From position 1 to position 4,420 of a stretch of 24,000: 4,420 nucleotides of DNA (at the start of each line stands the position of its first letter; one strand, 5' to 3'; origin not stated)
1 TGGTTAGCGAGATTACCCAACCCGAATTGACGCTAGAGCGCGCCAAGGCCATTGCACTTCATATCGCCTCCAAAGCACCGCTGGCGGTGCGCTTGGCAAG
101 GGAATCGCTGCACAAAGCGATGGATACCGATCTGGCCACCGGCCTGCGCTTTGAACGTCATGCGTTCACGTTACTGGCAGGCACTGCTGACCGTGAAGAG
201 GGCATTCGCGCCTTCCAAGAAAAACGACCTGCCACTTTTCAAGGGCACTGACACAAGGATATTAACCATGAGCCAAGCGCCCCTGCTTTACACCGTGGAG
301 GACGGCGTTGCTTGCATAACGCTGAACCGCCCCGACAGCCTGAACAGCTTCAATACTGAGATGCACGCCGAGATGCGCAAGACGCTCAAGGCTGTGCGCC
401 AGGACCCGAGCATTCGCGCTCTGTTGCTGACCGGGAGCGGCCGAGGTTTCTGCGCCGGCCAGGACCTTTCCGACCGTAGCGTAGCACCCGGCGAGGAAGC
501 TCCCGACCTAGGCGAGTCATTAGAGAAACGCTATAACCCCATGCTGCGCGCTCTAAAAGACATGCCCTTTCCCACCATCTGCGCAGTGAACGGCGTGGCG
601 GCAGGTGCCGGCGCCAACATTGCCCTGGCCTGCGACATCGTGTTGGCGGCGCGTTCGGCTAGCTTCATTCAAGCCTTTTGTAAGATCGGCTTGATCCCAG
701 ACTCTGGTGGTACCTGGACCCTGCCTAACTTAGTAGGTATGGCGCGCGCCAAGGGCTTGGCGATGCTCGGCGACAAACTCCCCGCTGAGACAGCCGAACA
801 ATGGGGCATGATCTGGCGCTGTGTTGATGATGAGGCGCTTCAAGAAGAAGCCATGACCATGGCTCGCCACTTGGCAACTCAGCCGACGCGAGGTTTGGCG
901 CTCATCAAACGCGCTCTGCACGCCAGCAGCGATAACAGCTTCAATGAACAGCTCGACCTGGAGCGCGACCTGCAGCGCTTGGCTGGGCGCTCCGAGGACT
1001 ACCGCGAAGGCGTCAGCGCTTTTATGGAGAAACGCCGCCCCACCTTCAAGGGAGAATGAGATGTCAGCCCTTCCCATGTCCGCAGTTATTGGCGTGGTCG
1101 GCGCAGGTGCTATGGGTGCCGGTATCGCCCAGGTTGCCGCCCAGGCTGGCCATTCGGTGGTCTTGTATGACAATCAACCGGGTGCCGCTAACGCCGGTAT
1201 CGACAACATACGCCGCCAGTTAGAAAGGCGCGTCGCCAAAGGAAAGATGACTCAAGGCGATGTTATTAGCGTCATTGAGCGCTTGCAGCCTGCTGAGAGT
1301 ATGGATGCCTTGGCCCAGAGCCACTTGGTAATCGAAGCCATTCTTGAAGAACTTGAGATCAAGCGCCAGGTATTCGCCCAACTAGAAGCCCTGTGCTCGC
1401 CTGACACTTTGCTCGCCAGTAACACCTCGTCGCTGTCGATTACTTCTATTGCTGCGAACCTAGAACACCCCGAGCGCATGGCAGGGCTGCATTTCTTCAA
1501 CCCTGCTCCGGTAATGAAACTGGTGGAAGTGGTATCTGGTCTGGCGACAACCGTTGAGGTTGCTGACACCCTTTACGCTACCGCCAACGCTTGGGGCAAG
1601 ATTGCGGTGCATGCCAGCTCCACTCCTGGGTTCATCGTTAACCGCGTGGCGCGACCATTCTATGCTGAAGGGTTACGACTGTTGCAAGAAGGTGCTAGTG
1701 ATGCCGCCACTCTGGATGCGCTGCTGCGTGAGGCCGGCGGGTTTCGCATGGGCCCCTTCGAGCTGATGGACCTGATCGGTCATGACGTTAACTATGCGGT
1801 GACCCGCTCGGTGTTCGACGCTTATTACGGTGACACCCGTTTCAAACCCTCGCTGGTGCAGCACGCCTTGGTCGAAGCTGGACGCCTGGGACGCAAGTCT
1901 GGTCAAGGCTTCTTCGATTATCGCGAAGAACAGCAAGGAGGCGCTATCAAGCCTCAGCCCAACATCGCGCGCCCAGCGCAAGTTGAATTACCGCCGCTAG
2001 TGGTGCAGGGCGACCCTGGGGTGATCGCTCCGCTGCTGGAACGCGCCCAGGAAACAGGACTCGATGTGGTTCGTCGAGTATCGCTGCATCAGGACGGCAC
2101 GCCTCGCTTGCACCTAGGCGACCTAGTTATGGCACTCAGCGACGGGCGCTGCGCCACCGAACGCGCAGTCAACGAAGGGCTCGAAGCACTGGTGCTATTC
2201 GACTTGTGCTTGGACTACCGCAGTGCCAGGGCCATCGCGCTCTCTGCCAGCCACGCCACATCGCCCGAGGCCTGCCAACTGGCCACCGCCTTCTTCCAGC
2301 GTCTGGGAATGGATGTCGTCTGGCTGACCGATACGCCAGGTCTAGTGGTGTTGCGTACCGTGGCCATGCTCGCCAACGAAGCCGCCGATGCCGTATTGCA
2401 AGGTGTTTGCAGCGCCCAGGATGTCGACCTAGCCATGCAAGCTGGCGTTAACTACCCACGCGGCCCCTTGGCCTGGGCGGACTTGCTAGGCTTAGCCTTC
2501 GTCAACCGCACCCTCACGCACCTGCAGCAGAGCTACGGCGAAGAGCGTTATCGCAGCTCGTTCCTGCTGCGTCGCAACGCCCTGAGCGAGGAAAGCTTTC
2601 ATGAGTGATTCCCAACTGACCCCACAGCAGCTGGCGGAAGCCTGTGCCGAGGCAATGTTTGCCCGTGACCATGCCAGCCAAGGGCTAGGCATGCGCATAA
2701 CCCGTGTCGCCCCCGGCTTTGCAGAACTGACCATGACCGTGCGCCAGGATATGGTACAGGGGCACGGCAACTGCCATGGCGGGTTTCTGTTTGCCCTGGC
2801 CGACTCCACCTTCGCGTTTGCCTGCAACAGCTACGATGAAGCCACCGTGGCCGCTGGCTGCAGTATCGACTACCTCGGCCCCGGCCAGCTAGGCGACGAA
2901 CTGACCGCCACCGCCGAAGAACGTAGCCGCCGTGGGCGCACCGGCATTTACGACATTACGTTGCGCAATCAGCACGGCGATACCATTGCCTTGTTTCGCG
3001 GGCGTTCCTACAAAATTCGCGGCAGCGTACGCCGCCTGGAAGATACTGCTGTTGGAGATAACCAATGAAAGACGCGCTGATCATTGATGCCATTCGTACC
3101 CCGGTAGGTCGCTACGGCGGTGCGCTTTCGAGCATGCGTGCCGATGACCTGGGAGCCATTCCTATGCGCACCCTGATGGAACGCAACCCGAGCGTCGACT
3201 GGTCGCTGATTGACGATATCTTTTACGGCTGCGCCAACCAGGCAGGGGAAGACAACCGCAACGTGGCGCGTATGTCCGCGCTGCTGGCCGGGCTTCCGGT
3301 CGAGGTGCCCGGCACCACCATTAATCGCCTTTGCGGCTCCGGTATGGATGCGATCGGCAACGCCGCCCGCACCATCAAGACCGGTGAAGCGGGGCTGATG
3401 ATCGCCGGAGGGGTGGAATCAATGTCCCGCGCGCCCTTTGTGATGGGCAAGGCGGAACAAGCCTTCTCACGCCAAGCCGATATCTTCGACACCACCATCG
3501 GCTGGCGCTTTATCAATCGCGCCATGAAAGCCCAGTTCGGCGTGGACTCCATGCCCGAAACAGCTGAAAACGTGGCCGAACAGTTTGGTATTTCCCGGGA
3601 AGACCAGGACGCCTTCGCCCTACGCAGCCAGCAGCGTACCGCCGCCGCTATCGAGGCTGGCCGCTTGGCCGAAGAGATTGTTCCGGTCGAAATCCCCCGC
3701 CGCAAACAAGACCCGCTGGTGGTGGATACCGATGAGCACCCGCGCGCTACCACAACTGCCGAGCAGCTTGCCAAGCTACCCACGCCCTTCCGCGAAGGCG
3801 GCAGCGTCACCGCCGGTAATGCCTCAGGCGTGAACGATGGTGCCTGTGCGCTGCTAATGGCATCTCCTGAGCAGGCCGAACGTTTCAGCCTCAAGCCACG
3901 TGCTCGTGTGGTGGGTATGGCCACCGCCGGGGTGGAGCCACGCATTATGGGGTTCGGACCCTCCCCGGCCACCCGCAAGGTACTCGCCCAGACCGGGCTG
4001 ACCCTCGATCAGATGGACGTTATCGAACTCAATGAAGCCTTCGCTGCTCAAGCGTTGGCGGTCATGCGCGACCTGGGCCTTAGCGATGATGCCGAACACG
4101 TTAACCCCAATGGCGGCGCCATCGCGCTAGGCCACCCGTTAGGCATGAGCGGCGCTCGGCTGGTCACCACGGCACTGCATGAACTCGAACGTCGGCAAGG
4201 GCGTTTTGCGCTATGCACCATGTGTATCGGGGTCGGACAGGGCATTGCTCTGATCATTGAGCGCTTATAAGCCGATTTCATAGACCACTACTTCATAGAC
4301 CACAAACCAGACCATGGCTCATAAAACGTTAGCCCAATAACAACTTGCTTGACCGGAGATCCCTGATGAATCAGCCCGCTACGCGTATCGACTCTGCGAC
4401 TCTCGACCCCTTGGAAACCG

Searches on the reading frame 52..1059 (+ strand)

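Call 7: search_protein_families(library=ncbifam, proteins=[window:52-1059:+])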
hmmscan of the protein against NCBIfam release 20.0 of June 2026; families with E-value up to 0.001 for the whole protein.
window:52-1059:+ (335 aa): 72 families (the best 25 are shown)
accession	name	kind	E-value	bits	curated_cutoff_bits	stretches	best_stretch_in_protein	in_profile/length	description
TIGR02280.1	PaaB1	equivalog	4.3e-128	426.2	345.15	1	79-335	2-256/256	2-(1,2-epoxy-1,2-dihydrophenyl)acetyl-CoA isomerase PaaG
NF004635.0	PRK05981.1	equivalog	3.8e-90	302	351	1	80-334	8-265/266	enoyl-CoA hydratase/isomerase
NF006699.0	PRK09245.1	subfamily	8.9e-64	215.3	354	1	76-334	3-265/266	crotonase/enoyl-CoA hydratase family protein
NF046063.1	oxepin_alt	equivalog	1.3e-59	201.7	300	1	81-330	5-253/254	oxepin-CoA hydrolase, alternative type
NF004857.0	PRK06210.1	equivalog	3.5e-58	197.2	341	1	73-334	5-274/275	enoyl-CoA hydratase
NF005700.0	PRK07511.1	subfamily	4.7e-58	196.8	274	1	76-333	3-259/260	enoyl-CoA hydratase family protein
NF006007.0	PRK08138.1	subfamily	1.9e-57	194.6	355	1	80-334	12-260/261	enoyl-CoA hydratase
NF006107.0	PRK08258.1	equivalog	1.8e-56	191.4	330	1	69-335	10-277/277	enoyl-CoA hydratase family protein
NF050134.1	TdecoylIsomFabM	equivalog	1.9e-56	191.4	400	1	78-334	4-260/261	trans-2-decenoyl-ACP isomerase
NF004725.0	PRK06072.1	equivalog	1.9e-55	188.3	293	1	83-335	7-248/248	enoyl-CoA hydratase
NF006109.0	PRK08260.1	subfamily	4e-54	183.9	320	1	78-334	6-277/296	enoyl-CoA hydratase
NF005575.0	PRK07260.1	equivalog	4.6e-54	183.6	335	1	77-334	5-262/263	enoyl-CoA hydratase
NF004525.0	PRK05870.1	equivalog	3.9e-53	181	285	1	78-324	5-246/249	enoyl-CoA hydratase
NF051848.1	EnCoAHydtEchA19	equivalog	1.8e-52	178.4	400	1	84-334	8-257/258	enoyl-CoA hydratase EchA19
NF005804.0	PRK07659.1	equivalog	2.6e-50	171.3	311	1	79-334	9-259/260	enoyl-CoA hydratase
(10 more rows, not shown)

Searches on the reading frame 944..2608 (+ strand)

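Call 6: search_protein_families(library=ncbifam, proteins=[window:944-2608:+])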
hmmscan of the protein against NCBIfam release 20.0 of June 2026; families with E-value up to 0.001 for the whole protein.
window:944-2608:+ (554 aa): 21 families
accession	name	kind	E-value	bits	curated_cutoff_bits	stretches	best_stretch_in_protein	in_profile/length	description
TIGR02279.1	PaaC-3OHAcCoADH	equivalog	9.6e-218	724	669.4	1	47-553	6-502/503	3-hydroxyacyl-CoA dehydrogenase PaaH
NF006124.0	PRK08268.1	subfamily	3.6e-200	666.2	508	1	43-553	4-503/507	3-hydroxyacyl-CoA dehydrogenase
NF004474.0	PRK05808.1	subfamily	1e-104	349.8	408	2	48-326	5-282/283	3-hydroxybutyryl-CoA dehydrogenase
NF005715.0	PRK07530.1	equivalog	9.2e-92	307.5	420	2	48-330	6-287/292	3-hydroxybutyryl-CoA dehydrogenase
NF006722.0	PRK09260.1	equivalog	3e-89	299.1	429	2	49-331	5-286/289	3-hydroxyacyl-CoA dehydrogenase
NF005875.0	PRK07819.1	subfamily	1e-87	294.2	319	2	48-326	7-286/287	3-hydroxybutyryl-CoA dehydrogenase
NF004699.0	PRK06035.1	equivalog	1.4e-72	244.3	500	2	48-326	5-290/294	3-hydroxyacyl-CoA dehydrogenase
NF008727.0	PRK11730.1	equivalog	3e-72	244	870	1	49-336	316-602/717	fatty acid oxidation complex subunit alpha FadB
NF008363.0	PRK11154.1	equivalog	9.3e-67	225.7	869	2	47-331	310-591/708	fatty acid oxidation complex subunit alpha FadJ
NF006125.0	PRK08269.1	equivalog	1.3e-65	221.6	427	2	46-329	5-299/334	3-hydroxybutyryl-CoA dehydrogenase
TIGR02441.1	fa_ox_alpha_mit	equivalog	2.5e-59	201.1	964.65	1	48-332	337-619/737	fatty acid oxidation complex subunit alpha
TIGR02437.1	FadB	equivalog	7.7e-59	199.7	933.55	1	50-336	317-602/714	fatty acid oxidation complex subunit alpha FadB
NF006143.0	PRK08293.1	equivalog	1.8e-57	194.8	312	2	49-329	7-290/291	3-hydroxyacyl-CoA dehydrogenase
TIGR02440.1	FadJ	equivalog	2.4e-55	188.1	968.45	2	48-331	306-586/699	fatty acid oxidation complex subunit alpha FadJ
NF042925.1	FHMPC_DH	equivalog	7.4e-54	183.1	500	2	49-330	3-284/304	5-formyl-3-hydroxy-2-methylpyridine 4-carboxylate 5-dehydrogenase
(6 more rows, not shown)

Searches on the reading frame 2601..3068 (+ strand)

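Call 6: search_protein_families(library=ncbifam, proteins=[window:2601-3068:+])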
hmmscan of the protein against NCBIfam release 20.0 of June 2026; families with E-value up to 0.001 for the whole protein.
window:2601-3068:+ (155 aa): 4 families
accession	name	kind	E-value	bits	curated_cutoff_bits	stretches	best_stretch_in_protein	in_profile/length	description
TIGR02286.1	PaaD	equivalog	5.6e-49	165.1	118.9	1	27-139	2-114/114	hydroxyphenylacetyl-CoA thioesterase PaaI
TIGR00369.1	unchar_dom_1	domain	2.3e-23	82.5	36.6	1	27-136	4-115/117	hotdog fold thioesterase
NF047425.1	MenI_Listeria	exception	8.6e-05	22.3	185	1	28-133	6-113/122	1,4-dihydroxy-2-naphthoyl-CoA hydrolase MenI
NF008675.0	PRK11688.1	equivalog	0.00013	21.8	107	0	4-75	4-77/156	thioesterase family protein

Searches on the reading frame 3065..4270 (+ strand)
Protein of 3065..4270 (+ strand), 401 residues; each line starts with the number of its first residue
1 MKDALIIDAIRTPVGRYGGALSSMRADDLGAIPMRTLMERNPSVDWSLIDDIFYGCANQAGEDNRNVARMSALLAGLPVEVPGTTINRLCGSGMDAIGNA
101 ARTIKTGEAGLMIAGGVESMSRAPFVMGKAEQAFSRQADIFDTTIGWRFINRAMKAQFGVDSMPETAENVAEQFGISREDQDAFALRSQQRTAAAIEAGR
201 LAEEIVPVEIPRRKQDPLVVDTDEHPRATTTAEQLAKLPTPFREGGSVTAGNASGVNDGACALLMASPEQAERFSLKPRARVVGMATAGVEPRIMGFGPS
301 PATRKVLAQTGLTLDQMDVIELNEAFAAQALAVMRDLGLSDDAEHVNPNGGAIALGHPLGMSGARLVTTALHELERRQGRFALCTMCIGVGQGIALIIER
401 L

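Call 6: search_protein_families(library=ncbifam, proteins=[window:3065-4270:+])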
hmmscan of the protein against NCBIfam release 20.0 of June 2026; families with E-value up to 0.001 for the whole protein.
window:3065-4270:+ (401 aa): 46 families (the best 25 are shown)
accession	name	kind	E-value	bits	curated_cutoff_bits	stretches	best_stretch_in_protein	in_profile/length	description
NF006551.0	PRK09050.1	subfamily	1.3e-224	745.7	605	1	1-401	1-401/401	3-oxoadipyl-CoA thiolase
TIGR02430.1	pcaF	equivalog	5.3e-220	730.4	597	1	2-401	1-400/400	3-oxoadipyl-CoA thiolase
NF006001.0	PRK08131.1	equivalog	3.6e-162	539.9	622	1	1-400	1-399/401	3-oxoadipyl-CoA thiolase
TIGR01930.1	AcCoA-C-Actrans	subfamily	4.5e-139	463.7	240.55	1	6-399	1-385/385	acetyl-CoA C-acyltransferase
NF004853.0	PRK06205.1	subfamily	6.2e-131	437.1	551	1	1-400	1-402/404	acetyl-CoA C-acetyltransferase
NF006552.0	PRK09051.1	subfamily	5.5e-129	430.8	565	1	2-401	4-395/395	beta-ketothiolase BktB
NF006553.0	PRK09052.1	equivalog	9.1e-123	410.2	567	1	1-401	5-399/399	acetyl-CoA C-acyltransferase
NF004206.0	PRK05656.1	subfamily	1.4e-122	409.5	688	1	1-400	1-392/392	acetyl-CoA C-acetyltransferase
NF006510.0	PRK08947.1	equivalog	1.1e-121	406.5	519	1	1-401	1-387/387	acetyl-CoA C-acyltransferase FadA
NF042999.1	bketothiol_BktB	equivalog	2.7e-118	395.6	725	1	2-401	3-394/394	beta-ketothiolase BktB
TIGR02445.1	fadA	equivalog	1e-112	376.9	591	1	4-400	2-384/385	acetyl-CoA C-acyltransferase FadA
NF005890.0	PRK07851.1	equivalog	8.8e-109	364.1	580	1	1-401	1-405/406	acetyl-CoA C-acetyltransferase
NF005865.0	PRK07801.1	equivalog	3.3e-107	359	591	1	1-401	1-382/382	acetyl-CoA C-acetyltransferase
NF005805.0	PRK07661.1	equivalog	4.3e-107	358.4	633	1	1-400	1-390/391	acetyl-CoA C-acetyltransferase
NF006086.0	PRK08235.1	equivalog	5.6e-105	351.7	526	1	1-399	1-391/393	acetyl-CoA C-acetyltransferase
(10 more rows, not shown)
